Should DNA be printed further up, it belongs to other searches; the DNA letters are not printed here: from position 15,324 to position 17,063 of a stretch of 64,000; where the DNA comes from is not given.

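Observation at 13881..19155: Candidate Gram-positive chain-termination/export-gating system: kinase-like domain fused to the polymerase, stand-alone methyltransferase, and Wzt with a cap-binding domain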

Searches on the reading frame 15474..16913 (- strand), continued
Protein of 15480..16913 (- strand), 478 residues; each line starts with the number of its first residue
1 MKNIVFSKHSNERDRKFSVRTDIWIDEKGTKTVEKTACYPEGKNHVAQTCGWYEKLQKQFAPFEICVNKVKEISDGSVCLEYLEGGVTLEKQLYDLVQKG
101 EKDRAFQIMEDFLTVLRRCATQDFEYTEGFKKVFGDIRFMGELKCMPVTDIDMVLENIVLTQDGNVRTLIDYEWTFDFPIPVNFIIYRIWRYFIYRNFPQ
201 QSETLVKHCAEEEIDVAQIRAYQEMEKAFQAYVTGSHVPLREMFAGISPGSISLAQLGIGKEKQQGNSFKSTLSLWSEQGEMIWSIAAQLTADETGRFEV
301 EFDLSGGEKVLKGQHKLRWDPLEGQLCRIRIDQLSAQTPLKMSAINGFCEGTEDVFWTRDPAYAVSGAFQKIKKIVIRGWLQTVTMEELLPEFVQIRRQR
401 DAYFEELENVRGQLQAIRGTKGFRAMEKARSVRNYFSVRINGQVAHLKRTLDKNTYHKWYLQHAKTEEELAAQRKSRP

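Call 62: search_protein_families(library=pfam, proteins=[P0179, P0190, P0191, P0193, P0205, P0244, P0250], max_evalue=0.000001)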
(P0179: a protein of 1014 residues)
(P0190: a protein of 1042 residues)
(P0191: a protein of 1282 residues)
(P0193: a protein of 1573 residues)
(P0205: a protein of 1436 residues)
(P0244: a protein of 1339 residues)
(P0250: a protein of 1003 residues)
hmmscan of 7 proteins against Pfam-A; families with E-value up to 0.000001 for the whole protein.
P0179 (1014 aa): 4 families
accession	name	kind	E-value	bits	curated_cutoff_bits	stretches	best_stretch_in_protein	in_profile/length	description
PF00535.33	Glycos_transf_2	-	2.6e-48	164.6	23.3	2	488-617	1-128/168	Glycosyl transferase family 2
PF13641.12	Glyco_tranf_2_3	-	3.6e-21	76.7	27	2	486-601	2-120/230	Glycosyltransferase like family 2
PF10111.15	Glyco_tranf_2_2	-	2.8e-16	60.3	27.3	1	744-945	1-201/276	Glycosyltransferase like family 2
PF13632.12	Glyco_trans_2_3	-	3.8e-09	37.1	27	0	570-680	1-119/198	Glycosyl transferase family group 2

P0190 (1042 aa): 3 families
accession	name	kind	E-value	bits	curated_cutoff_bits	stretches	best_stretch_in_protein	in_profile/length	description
PF00535.33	Glycos_transf_2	-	3e-47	161.1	23.3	2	508-675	1-167/168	Glycosyl transferase family 2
PF13641.12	Glyco_tranf_2_3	-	1.2e-22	81.6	27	2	507-724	3-223/230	Glycosyltransferase like family 2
PF10111.15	Glyco_tranf_2_2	-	5.8e-16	59.2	27.3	0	508-708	1-213/276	Glycosyltransferase like family 2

P0191 (1282 aa): 4 families
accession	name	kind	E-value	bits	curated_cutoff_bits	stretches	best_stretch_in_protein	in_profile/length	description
PF00535.33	Glycos_transf_2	-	8.8e-43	146.6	23.3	2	745-904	1-167/168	Glycosyl transferase family 2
PF13641.12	Glyco_tranf_2_3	-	7.6e-17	62.5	27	1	997-1221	1-216/230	Glycosyltransferase like family 2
PF10111.15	Glyco_tranf_2_2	-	9.1e-11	42.2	27.3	0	1019-1206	19-206/276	Glycosyltransferase like family 2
PF13632.12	Glyco_trans_2_3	-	3.4e-08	34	27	0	1124-1234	31-129/198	Glycosyl transferase family group 2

P0193 (1573 aa): 8 families
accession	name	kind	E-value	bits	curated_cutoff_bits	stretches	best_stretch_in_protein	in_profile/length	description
PF00535.33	Glycos_transf_2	-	2.4e-45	154.9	23.3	2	639-788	1-156/168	Glycosyl transferase family 2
PF00534.26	Glycos_transf_1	-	3e-31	108.7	26.4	1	1362-1529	3-170/172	Glycosyl transferases group 1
PF13692.12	Glyco_trans_1_4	-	1.1e-24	87.7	27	1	1377-1517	4-142/142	Glycosyl transferases group 1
PF13641.12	Glyco_tranf_2_3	-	9.2e-20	72.1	27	1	897-1121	1-216/230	Glycosyltransferase like family 2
PF10111.15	Glyco_tranf_2_2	-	1.2e-17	64.7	27.3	2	900-1144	1-232/276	Glycosyltransferase like family 2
PF13632.12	Glyco_trans_2_3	-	6.4e-09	36.4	27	0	980-1119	1-124/198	Glycosyl transferase family group 2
PF13712.12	Glyco_tranf_2_5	-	1.6e-08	35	27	1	949-1109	28-182/210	Glycosyltransferase like family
PF13439.12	Glyco_transf_4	-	5.9e-08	33.4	28.5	1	1194-1350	4-169/170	Glycosyltransferase Family 4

P0205 (1436 aa): 1 family
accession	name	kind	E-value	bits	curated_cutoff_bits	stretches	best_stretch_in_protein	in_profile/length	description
PF05045.17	RgpF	-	1.1e-50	173.2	25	1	573-811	259-503/503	Rhamnan synthesis protein F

P0244 (1339 aa): 6 families
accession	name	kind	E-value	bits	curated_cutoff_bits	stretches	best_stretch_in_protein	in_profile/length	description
PF00535.33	Glycos_transf_2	-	4.1e-45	154.2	23.3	2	808-923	1-113/168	Glycosyl transferase family 2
PF13641.12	Glyco_tranf_2_3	-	1e-18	68.6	27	1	1064-1289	1-216/230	Glycosyltransferase like family 2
PF13489.12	Methyltransf_23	-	2.3e-11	44.1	27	1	63-235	9-161/164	Methyltransferase domain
PF13649.12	Methyltransf_25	-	1.8e-08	35.4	27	1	79-177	1-97/97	Methyltransferase domain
PF08242.18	Methyltransf_12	-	9.6e-08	33.1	30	1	80-179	1-98/98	Methyltransferase domain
PF08241.18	Methyltransf_11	-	4.5e-07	30.8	21.2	0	80-181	1-95/95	Methyltransferase domain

P0250 (1003 aa): 4 families
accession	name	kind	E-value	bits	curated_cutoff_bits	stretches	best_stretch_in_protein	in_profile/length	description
PF00535.33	Glycos_transf_2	-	1.2e-33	116.9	23.3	2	731-853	1-120/168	Glycosyl transferase family 2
PF13641.12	Glyco_tranf_2_3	-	3.4e-21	76.7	27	1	728-952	1-216/230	Glycosyltransferase like family 2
PF10111.15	Glyco_tranf_2_2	-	5.9e-11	42.8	27.3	0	731-947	1-216/276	Glycosyltransferase like family 2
PF13712.12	Glyco_tranf_2_5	-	4.9e-07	30.1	27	0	786-939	29-179/210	Glycosyltransferase like family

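Call 65: list_cluster_members(proteins=[P0179, P0190, P0191, P0193, P0205, P0244, P0250, P0220, P0235, P0264])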
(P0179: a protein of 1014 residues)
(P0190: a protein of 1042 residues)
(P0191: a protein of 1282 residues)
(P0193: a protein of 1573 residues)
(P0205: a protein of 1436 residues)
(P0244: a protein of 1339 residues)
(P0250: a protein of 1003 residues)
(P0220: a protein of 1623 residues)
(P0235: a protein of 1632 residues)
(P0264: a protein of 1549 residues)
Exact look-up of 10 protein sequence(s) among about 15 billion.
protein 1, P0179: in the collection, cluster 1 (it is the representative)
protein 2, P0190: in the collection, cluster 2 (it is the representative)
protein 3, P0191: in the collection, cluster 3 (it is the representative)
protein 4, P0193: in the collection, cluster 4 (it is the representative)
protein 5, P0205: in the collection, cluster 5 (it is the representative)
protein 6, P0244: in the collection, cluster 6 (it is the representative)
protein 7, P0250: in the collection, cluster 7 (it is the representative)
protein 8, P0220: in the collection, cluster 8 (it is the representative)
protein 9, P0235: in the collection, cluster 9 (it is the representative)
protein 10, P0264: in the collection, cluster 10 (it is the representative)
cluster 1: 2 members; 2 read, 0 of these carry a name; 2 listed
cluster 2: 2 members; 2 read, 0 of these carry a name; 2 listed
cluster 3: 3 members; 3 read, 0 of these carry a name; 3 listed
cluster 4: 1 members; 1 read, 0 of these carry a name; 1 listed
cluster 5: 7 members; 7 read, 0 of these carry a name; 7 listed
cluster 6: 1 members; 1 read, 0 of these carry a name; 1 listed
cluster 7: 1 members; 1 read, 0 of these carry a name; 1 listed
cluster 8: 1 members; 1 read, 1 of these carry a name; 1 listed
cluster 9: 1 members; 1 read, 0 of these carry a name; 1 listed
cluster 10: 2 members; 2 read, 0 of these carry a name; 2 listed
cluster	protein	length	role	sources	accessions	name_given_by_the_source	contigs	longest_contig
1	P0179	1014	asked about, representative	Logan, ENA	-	-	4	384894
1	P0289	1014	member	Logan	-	-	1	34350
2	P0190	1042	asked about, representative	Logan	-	-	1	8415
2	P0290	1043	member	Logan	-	-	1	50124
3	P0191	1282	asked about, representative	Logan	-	-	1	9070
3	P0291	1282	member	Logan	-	-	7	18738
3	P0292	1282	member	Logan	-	-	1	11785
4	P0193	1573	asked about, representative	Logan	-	-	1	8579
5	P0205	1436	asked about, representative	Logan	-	-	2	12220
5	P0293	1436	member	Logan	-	-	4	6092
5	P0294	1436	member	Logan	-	-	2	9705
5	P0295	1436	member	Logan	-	-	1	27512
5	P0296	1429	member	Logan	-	-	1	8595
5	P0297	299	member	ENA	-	-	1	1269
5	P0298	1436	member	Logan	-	-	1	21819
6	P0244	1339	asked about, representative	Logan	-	-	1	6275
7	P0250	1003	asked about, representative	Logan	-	-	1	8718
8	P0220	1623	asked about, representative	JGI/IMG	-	GT2 family glycosyltransferase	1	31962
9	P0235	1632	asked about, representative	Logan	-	-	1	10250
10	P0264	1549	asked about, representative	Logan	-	-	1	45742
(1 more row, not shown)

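Call 77: find_homologous_proteins(query=P0244, max_evalue=1e-20)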
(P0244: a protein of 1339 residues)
Query P0244 (1339 aa): 931 proteins with E <= 1e-20 among 8000 candidates; the best 120 are listed.
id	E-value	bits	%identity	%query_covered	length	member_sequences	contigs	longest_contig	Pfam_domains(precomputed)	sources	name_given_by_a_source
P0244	0.0e+0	3077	100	100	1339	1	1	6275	PF13847.13,PF00398.27,PF13489.13,PF13641.13,PF13649.13,PF00535.33,PF08241.19,PF08242.19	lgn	-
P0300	0.0e+0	2294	74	100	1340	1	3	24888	PF13847.13,PF00398.27,PF13489.13,PF02353.27,PF05175.21,PF13641.13,PF13649.13,PF00535.33,PF08241.19,PF08242.19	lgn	-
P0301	0.0e+0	2201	71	100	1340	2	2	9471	PF13712.13,PF13847.13,PF00398.27,PF13489.13,PF05175.21,PF13641.13,PF13649.13,PF00535.33,PF08241.19,PF08242.19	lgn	-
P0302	0.0e+0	2026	65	100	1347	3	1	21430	PF13847.13,PF00398.27,PF13489.13,PF13632.13,PF02353.27,PF10111.15,PF13641.13,PF13649.13,PF00535.33,PF08241.19,PF08242.19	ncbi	-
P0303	0.0e+0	1931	63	100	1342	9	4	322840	PF00398.27,PF13489.13,PF13632.13,PF13641.13,PF13649.13,PF00535.33,PF08241.19,PF08242.19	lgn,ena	-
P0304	0.0e+0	1923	62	100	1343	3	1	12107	PF13847.13,PF00398.27,PF13489.13,PF02353.27,PF13641.13,PF13649.13,PF00535.33,PF08241.19,PF08242.19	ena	-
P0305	0.0e+0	1920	63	100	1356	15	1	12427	PF13847.13,PF00398.27,PF13489.13,PF13632.13,PF13506.14,PF13641.13,PF13649.13,PF00535.33,PF08241.19,PF08242.19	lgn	-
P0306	0.0e+0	1910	62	100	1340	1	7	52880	PF13847.13,PF00398.27,PF13489.13,PF13632.13,PF13506.14,PF13641.13,PF13649.13,PF00535.33,PF08241.19,PF08242.19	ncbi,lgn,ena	-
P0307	0.0e+0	1891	62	100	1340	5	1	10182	PF13847.13,PF00398.27,PF13489.13,PF13632.13,PF02353.27,PF13506.14,PF13641.13,PF13649.13,PF00535.33,PF08241.19,PF08242.19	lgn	-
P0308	0.0e+0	1890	61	100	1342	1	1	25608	PF00398.27,PF13489.13,PF13506.14,PF13641.13,PF13649.13,PF00535.33,PF08241.19,PF08242.19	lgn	-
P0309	0.0e+0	1868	61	100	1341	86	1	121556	PF13847.13,PF00398.27,PF13489.13,PF13641.13,PF13649.13,PF00535.33,PF08241.19,PF08242.19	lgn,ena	-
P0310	0.0e+0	1831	59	100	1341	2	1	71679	PF00398.27,PF13489.13,PF10111.15,PF13506.14,PF13641.13,PF13649.13,PF00535.33,PF08241.19,PF08242.19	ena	-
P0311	0.0e+0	1816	59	99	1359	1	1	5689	PF13847.13,PF00398.27,PF13489.13,PF10111.15,PF13506.14,PF13641.13,PF13649.13,PF00535.33,PF08241.19,PF08242.19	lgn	-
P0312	0.0e+0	1694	55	100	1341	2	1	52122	PF13847.13,PF00398.27,PF13489.13,PF10111.15,PF13506.14,PF13641.13,PF13649.13,PF00535.33,PF08241.19,PF08242.19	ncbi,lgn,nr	ncbi:MAG: glycosyltransferase [Clostridiales bacterium]|nr:glycosyltransferase [Clostridiales bacter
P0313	0.0e+0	1524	51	100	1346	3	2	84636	PF13847.13,PF00398.27,PF13489.13,PF02353.27,PF05175.21,PF13641.13,PF13649.13,PF00535.33,PF08241.19,PF08242.19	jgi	-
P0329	0.0e+0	1078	38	64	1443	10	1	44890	PF13489.13,PF02353.27,PF10111.15,PF13641.13,PF13649.13,PF00535.33,PF08241.19,PF08242.19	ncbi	-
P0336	0.0e+0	1048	40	99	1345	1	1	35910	PF13847.13,PF13489.13,PF13632.13,PF10111.15,PF13641.13,PF13649.13,PF00535.33,PF08241.19,PF08242.19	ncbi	-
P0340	0.0e+0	1036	41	100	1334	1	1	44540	PF13847.13,PF00398.27,PF13489.13,PF13632.13,PF02353.27,PF10111.15,PF13641.13,PF13649.13,PF00535.33,PF08241.19,PF08242.19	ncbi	-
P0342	0.0e+0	1031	40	100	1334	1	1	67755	PF00398.27,PF13489.13,PF10111.15,PF13506.14,PF00535.33,PF08241.19,PF05401.17,PF13847.13,PF13632.13,PF13641.13,PF13649.13,PF08242.19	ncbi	-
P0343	0.0e+0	1030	40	100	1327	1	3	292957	PF00398.27,PF13489.13,PF13632.13,PF10111.15,PF13641.13,PF13649.13,PF00535.33,PF08241.19,PF08242.19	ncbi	-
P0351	0.0e+0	1013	38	57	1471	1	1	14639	PF13847.13,PF13489.13,PF02353.27,PF10111.15,PF13641.13,PF13649.13,PF00535.33,PF08241.19,PF08242.19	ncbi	-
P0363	3.0e-291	988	38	57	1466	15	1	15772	PF13489.13,PF13632.13,PF05175.21,PF10111.15,PF13506.14,PF13641.13,PF13649.13,PF00535.33,PF08241.19,PF08242.19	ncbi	-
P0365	2.2e-286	971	41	50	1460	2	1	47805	PF13489.13,PF02353.27,PF10111.15,PF13641.13,PF13649.13,PF00535.33,PF08241.19,PF08242.19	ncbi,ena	-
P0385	1.5e-261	889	37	98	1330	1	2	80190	PF00398.27,PF10111.15,PF13641.13,PF13649.13,PF00535.33,PF08241.19,PF08242.19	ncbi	-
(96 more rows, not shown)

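Call 78: find_related_loci(query=A1, collection=genome_contigs, flank=8000)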
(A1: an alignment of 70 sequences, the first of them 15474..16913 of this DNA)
Query A1 (480 aa) in genome_contigs; peptide patterns used: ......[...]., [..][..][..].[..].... (x = any residue, [..] = any of these).
429 stretches matched a pattern; 404 encode a relative of the query (tblastn E <= 1e-3); the best 80 are kept; 80 distinct loci.
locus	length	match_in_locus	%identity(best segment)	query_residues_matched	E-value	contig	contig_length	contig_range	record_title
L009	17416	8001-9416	44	1-477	5e-125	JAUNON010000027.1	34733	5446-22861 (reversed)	MAG: Lachnospiraceae bacterium isolate S34M_St_54 NODE_499_length_34733_cov_9.750966, whole genome shotgun sequence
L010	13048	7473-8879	45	1-474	2e-123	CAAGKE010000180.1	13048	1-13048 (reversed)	MAG TPA_asm: Lachnospiraceae bacterium, isolate HGM11843, WGS project CAAGKE010000000 data, contig: SRS476292_8_k119_192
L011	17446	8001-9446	47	1-477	1e-127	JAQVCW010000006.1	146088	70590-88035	MAG: Lachnospiraceae bacterium isolate STD2_98 NODE_291_length_146088_cov_10.500702_Sandtown_D2, whole genome shotgun se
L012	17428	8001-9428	41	1-480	6e-111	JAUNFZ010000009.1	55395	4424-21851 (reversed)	MAG: Eubacteriales bacterium isolate S26M_St_22 NODE_396_length_55395_cov_11.548211, whole genome shotgun sequence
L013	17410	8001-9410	40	1-474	1e-105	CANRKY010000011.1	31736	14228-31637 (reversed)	MAG: uncultured Marvinbryantia sp. isolate Lapin-033__bin48 genome assembly, contig: Lapin-033__NODE_1078_length_31736_c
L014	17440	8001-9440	39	1-477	1e-103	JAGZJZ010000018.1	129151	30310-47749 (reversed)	MAG: Clostridiales bacterium isolate L3_133_000G1_dasL3_133_000G1_concoct_15 L3_133_000G1_scaffold_96, whole genome shot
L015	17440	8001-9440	39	1-477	4e-103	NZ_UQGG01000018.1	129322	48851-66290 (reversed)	Uncultured Robinsoniella sp. isolate UMGS248, whole genome shotgun sequence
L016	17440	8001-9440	38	1-477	1e-101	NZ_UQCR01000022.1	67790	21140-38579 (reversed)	Uncultured Robinsoniella sp. isolate UMGS151, whole genome shotgun sequence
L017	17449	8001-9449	38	1-480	9e-102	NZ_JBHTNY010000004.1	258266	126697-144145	Robinsoniella peoriensis strain CCUG 48729 GCM70027253_47, whole genome shotgun sequence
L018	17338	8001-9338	38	1-450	1e-92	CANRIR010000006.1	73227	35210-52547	MAG: uncultured Marvinbryantia sp. isolate Lapin-019__bin20 genome assembly, contig: Lapin-019__NODE_164_length_73227_co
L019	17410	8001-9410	36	5-479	2e-90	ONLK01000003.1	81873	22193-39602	uncultured Clostridiales bacterium isolate RUG409 genome assembly, contig: scaffold_267, whole genome shotgun sequence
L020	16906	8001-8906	38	1-306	4e-59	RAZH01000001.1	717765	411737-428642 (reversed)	Bacterium 1XD42-54 strain 1XD42-54 Scaffold1_1, whole genome shotgun sequence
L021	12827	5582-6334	39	1-254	5e-58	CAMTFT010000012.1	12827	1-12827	MAG TPA_asm: uncultured bacterium isolate SRR13840090_bin.3_metawrap_v1.3_MAG genome assembly, contig: NODE.310_length_1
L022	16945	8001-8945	40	1-335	2e-56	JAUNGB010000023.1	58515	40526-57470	MAG: Eubacteriales bacterium isolate S26M_St_29 NODE_361_length_58515_cov_41.122887, whole genome shotgun sequence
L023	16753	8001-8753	40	1-254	1e-56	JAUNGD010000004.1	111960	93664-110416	MAG: Lachnospiraceae bacterium isolate S26M_St_35 NODE_84_length_111960_cov_25.634368, whole genome shotgun sequence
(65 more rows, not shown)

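Call 85: list_cluster_members(proteins=[P0329, P0363, P0351, P0365, P0302, P0343, P0385, P0336, P0340, P0342])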
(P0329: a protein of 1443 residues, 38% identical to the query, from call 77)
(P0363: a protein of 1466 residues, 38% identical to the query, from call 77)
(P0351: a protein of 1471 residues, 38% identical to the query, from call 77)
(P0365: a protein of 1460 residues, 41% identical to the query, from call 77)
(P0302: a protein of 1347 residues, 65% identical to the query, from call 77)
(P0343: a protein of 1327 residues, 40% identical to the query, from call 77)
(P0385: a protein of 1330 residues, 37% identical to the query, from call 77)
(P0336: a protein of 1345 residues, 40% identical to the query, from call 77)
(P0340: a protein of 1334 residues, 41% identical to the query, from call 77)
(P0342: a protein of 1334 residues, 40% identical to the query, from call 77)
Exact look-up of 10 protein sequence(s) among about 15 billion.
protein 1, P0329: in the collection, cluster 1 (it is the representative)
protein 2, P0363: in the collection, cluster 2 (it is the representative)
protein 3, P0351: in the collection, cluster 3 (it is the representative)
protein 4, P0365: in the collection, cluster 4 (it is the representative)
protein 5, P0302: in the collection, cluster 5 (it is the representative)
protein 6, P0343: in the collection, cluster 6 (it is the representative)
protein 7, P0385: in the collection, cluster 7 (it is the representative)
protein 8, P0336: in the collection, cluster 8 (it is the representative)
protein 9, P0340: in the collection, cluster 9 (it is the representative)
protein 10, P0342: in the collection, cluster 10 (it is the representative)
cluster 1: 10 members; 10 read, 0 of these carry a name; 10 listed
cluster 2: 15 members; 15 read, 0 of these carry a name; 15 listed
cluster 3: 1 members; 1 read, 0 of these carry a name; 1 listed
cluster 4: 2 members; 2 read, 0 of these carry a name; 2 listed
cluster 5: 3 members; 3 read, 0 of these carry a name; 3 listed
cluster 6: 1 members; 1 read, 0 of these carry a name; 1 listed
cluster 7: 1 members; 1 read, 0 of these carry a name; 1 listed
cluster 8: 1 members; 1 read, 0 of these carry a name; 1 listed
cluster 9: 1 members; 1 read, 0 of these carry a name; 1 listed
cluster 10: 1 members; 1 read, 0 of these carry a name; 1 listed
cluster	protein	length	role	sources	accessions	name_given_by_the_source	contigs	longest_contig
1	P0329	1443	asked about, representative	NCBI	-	-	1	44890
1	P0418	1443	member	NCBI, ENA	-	-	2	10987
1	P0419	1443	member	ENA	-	-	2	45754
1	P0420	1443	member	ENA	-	-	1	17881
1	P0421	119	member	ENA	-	-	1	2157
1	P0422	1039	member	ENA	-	-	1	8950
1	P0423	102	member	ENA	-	-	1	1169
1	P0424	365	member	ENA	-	-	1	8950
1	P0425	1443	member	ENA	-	-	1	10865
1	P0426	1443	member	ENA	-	-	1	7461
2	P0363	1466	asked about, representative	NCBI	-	-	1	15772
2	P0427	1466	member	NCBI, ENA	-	-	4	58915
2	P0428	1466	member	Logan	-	-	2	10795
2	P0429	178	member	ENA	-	-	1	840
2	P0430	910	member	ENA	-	-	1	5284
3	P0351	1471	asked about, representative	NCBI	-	-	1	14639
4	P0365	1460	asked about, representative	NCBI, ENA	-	-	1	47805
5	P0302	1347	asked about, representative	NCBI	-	-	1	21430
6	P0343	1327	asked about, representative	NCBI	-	-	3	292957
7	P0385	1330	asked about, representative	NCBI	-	-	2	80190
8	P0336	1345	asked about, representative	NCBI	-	-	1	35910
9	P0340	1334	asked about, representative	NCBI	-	-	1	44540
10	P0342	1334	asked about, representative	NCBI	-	-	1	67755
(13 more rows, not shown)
